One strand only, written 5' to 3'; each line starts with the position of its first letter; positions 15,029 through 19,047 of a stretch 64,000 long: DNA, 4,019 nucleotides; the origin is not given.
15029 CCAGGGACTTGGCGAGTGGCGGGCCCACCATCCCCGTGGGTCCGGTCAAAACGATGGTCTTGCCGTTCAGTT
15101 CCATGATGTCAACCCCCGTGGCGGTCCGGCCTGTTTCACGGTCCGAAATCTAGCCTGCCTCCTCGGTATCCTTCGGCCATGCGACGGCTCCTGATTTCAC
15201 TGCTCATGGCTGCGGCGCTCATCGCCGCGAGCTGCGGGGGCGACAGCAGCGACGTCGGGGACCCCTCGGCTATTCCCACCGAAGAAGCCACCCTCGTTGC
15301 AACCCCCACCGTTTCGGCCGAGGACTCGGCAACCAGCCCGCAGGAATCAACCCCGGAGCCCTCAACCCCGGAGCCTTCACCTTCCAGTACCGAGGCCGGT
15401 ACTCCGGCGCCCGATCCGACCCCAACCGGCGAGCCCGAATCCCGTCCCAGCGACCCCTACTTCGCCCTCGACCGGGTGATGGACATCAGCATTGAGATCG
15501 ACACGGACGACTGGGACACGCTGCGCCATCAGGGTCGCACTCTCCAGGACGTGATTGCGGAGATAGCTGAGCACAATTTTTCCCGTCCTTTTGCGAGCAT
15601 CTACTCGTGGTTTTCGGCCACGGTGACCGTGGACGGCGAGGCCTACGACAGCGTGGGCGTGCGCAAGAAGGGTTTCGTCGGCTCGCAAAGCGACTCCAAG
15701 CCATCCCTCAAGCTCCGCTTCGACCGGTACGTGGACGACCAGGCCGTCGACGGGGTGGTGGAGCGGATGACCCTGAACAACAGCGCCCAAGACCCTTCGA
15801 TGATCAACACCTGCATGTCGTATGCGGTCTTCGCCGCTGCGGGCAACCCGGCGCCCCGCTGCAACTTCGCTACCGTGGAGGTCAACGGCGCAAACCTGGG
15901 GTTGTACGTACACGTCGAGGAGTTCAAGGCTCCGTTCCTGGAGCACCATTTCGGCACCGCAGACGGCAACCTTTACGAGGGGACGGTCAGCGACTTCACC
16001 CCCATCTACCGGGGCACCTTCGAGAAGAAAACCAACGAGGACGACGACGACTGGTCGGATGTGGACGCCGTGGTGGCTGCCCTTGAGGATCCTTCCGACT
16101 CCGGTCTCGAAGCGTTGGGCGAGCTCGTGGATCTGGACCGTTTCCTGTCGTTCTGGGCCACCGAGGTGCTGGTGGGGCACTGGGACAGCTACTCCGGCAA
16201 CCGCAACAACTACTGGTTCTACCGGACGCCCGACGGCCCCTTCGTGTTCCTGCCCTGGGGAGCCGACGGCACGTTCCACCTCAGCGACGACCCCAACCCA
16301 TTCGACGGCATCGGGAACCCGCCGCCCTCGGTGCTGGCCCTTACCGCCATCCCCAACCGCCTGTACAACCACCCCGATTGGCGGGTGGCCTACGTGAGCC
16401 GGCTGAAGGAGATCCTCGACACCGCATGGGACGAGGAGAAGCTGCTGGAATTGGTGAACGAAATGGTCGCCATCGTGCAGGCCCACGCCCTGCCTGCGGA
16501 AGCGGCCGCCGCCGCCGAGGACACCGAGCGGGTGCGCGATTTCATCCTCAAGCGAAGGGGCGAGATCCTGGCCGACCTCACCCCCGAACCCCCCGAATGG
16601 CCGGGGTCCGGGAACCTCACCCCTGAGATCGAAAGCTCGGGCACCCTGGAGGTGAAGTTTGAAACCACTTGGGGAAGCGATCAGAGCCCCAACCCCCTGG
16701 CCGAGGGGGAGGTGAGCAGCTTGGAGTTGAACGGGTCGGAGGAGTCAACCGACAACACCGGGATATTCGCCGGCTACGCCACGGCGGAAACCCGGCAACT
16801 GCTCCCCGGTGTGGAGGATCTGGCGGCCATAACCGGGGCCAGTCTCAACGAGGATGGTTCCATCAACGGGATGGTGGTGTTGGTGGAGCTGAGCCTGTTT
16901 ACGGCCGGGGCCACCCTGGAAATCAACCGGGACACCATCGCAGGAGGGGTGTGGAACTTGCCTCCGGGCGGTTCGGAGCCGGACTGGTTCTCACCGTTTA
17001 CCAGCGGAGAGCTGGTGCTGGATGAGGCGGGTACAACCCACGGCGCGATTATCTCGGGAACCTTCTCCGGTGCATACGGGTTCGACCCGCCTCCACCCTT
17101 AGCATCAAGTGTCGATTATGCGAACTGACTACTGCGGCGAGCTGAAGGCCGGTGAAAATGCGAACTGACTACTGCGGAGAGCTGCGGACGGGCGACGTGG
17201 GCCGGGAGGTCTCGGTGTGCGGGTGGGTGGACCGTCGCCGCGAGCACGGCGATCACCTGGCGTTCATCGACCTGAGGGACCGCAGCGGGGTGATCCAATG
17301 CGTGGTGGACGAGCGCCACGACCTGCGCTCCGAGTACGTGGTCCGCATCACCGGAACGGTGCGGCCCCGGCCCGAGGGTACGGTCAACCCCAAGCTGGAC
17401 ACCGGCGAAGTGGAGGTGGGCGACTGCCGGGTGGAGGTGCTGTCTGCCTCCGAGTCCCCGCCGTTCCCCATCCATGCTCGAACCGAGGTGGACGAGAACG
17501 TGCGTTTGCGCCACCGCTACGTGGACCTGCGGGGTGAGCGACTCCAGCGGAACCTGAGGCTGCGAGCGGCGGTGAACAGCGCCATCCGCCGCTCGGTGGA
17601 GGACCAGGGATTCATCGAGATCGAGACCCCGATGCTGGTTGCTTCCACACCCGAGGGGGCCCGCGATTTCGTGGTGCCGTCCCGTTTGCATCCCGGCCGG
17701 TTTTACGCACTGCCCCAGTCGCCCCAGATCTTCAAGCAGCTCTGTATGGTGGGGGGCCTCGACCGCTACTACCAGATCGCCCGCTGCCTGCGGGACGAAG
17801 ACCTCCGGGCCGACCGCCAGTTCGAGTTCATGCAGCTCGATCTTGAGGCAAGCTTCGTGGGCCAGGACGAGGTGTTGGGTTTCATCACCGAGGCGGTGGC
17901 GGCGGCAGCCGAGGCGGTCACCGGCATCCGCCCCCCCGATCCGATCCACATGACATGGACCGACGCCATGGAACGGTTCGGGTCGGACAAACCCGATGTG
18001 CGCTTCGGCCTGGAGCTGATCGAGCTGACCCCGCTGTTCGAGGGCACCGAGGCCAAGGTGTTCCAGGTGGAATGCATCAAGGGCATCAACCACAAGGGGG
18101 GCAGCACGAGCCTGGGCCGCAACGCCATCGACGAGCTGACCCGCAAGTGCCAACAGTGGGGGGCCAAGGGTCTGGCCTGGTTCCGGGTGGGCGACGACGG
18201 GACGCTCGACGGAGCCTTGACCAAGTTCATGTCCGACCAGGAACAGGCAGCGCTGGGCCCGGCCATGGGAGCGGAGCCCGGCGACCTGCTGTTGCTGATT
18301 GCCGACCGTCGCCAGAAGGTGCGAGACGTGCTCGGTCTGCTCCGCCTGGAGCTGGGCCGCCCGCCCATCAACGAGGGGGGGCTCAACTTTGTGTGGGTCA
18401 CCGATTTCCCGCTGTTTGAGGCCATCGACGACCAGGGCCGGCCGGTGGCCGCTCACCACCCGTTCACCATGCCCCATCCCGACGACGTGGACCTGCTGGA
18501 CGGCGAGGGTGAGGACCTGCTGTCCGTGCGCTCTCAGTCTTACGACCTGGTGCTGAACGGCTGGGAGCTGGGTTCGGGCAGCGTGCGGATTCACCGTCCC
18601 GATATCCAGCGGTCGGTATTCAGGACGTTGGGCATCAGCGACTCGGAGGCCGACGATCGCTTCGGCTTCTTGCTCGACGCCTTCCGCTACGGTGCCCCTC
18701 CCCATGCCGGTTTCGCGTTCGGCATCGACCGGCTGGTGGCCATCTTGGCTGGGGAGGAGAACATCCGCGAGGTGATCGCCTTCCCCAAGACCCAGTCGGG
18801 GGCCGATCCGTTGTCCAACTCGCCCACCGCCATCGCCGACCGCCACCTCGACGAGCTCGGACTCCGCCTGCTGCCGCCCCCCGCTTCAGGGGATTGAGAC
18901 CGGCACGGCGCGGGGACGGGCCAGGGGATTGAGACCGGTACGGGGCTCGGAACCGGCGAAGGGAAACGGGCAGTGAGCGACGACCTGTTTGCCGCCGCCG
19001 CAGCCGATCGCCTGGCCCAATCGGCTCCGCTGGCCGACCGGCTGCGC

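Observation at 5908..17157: The hisS-aspS interval is an accessory-gene hotspot holding two concatenated cargo segments, marked by a spare hisS 3' end and a spare aspS 5' end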

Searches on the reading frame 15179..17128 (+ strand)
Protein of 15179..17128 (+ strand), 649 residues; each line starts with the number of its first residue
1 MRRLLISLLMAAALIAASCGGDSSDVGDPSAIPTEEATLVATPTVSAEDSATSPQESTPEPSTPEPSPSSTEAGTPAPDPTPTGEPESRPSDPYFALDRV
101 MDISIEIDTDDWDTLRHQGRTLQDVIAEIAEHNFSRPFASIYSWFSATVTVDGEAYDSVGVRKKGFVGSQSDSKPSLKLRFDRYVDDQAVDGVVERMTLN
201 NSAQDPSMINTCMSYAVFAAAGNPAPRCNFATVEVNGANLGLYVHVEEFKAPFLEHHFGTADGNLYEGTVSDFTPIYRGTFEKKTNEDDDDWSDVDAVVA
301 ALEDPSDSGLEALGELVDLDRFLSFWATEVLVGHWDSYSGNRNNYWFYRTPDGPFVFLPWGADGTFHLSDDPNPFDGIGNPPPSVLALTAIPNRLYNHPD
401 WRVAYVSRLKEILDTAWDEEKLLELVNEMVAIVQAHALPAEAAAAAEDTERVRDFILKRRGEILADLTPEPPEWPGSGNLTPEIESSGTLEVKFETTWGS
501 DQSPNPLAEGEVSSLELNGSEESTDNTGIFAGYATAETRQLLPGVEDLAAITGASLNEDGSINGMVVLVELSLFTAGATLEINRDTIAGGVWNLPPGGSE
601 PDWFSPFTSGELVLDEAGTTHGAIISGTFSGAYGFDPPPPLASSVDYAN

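Call 7: search_protein_families(library=pfam, proteins=[window:15179-17128:+], max_evalue=0.01)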
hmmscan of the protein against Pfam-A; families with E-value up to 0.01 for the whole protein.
window:15179-17128:+ (649 aa): 1 family
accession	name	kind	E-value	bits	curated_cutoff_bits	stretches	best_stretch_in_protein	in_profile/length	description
PF08757.17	CotH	-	1.9e-42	146.3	23.8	1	163-435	3-286/322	CotH kinase protein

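Call 16: find_encoding_contigs(protein=window:15179-17128:+, flank=10000, max_places=10)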
Protein window:15179-17128:+ (649 aa): 5 contigs read that carry it; 2 places shown.
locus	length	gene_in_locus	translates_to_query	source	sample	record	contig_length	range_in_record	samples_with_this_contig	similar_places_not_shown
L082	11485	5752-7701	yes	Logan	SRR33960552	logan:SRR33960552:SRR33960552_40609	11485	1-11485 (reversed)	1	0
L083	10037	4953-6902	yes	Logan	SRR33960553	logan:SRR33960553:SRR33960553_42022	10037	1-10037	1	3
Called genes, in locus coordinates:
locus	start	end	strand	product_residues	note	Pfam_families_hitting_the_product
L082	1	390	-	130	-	?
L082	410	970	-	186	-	-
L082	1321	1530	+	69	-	-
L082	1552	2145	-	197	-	PF00872:Transposase_mut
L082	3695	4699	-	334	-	PF01909:NTP_transf_2, PF18765:Polbeta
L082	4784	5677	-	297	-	PF01370:Epimerase, PF07993:NAD_binding_4 (faint)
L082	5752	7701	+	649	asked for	PF08757:CotH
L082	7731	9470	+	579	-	PF01336:tRNA_anti-codon, PF00152:tRNA-synt_2, PF02938:GAD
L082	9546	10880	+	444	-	PF05496:RuvB_N, PF00158:Sigma54_activat (faint), PF07728:AAA_5 (weak), PF13173:AAA_14 (faint), PF13191:AAA_16 (faint), PF00004:AAA, PF16193:AAA_assoc_2, PF12002:MgsA_C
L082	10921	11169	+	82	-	-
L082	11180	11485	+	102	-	?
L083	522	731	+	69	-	-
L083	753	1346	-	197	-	PF00872:Transposase_mut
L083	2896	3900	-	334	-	PF01909:NTP_transf_2, PF18765:Polbeta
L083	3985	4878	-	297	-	PF01370:Epimerase, PF07993:NAD_binding_4 (faint)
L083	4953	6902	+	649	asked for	PF08757:CotH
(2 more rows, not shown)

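Call 22: search_protein_families(library=padloc, proteins=[window:15179-17128:+], max_evalue=0.01)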
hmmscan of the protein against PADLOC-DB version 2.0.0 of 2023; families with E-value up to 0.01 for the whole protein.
window:15179-17128:+ (649 aa): 0 families

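Call 23: search_protein_families(library=ncbifam, proteins=[window:15179-17128:+], max_evalue=0.01)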
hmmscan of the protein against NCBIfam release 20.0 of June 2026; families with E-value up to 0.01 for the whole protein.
window:15179-17128:+ (649 aa): 1 family
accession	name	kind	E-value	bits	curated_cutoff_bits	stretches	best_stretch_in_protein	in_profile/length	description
NF037973.1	metallo_SslE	exception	0.0026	15.2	3000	1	5-92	11-90/1519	lipoprotein metalloprotease SslE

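Call 32: find_homologous_proteins(query=window:15179-17128:+, max_evalue=1e-20)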
Query window:15179-17128:+ (649 aa): 1182 proteins with E <= 1e-20 among 8000 candidates; the best 120 are listed.
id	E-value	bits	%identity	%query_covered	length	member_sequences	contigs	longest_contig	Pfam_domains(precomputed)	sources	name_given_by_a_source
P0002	0.0e+0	1477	100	100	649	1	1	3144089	PF08757.18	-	-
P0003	0.0e+0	1203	65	63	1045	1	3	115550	PF08757.18,PF00932.26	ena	-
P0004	0.0e+0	1043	60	96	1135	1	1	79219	PF08757.18,PF00932.26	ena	-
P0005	0.0e+0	1027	61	87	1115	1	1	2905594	PF08757.18,PF00932.26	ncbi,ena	-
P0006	0.0e+0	1027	60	95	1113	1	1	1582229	PF08757.18,PF00932.26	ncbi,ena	-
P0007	0.0e+0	1013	62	86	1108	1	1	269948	PF08757.18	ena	-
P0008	0.0e+0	1010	66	85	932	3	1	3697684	PF08757.18,PF00932.26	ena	-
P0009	3.9e-296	1002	66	86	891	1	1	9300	PF08757.18,PF00932.26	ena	-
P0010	2.0e-295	999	66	85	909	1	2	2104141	PF08757.18,PF00932.26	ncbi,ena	-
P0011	1.0e-294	997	66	85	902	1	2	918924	PF08757.18,PF00932.26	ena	-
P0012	1.4e-293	993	64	89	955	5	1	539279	PF08757.18,PF00932.26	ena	-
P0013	2.4e-292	989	59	98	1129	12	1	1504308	PF08757.18,PF00932.26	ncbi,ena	-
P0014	1.4e-291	987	64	89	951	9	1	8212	PF08757.18,PF00932.26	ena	-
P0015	2.2e-287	973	67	85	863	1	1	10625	PF08757.18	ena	-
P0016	1.7e-285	967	58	98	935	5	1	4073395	PF08757.18,PF00932.26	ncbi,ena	-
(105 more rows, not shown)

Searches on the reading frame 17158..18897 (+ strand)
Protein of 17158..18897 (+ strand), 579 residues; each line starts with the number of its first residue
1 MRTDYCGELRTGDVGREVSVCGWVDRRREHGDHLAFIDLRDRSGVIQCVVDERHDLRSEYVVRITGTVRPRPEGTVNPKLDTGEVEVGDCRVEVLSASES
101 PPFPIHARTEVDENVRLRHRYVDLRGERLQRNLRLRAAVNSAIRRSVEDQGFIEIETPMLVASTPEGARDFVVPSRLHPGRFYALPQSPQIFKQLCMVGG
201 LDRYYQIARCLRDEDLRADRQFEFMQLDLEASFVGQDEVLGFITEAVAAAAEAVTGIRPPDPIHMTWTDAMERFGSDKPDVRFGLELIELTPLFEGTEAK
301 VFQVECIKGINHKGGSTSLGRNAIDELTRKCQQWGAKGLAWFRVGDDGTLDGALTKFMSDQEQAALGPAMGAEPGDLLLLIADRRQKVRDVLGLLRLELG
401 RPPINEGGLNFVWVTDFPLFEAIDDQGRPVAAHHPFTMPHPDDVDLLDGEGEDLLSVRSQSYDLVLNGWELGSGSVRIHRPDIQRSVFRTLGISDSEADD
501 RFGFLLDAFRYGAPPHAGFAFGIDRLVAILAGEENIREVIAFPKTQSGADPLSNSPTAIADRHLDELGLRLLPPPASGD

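Call 25: find_encoding_contigs(protein=window:17158-18897:+, flank=10000, max_places=10)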
Protein window:17158-18897:+ (579 aa): 5 contigs read that carry it; 2 places shown.
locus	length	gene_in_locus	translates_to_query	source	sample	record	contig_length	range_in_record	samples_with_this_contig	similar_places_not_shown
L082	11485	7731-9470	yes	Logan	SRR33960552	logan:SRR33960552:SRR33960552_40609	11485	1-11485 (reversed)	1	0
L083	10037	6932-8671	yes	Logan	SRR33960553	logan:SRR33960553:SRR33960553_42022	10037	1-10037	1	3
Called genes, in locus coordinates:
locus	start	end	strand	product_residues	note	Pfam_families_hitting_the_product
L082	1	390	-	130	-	?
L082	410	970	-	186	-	-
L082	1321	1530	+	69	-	-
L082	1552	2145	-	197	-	PF00872:Transposase_mut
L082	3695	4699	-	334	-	PF01909:NTP_transf_2, PF18765:Polbeta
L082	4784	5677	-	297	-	PF01370:Epimerase, PF07993:NAD_binding_4 (faint)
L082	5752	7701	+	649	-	PF08757:CotH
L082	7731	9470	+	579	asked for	PF01336:tRNA_anti-codon, PF00152:tRNA-synt_2, PF02938:GAD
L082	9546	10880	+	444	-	PF05496:RuvB_N, PF00158:Sigma54_activat (faint), PF07728:AAA_5 (weak), PF13173:AAA_14 (faint), PF13191:AAA_16 (faint), PF00004:AAA, PF16193:AAA_assoc_2, PF12002:MgsA_C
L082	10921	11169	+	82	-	-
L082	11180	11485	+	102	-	?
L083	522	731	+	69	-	-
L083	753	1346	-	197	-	PF00872:Transposase_mut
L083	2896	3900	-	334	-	PF01909:NTP_transf_2, PF18765:Polbeta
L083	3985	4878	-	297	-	PF01370:Epimerase, PF07993:NAD_binding_4 (faint)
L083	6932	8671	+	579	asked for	PF01336:tRNA_anti-codon, PF00152:tRNA-synt_2, PF02938:GAD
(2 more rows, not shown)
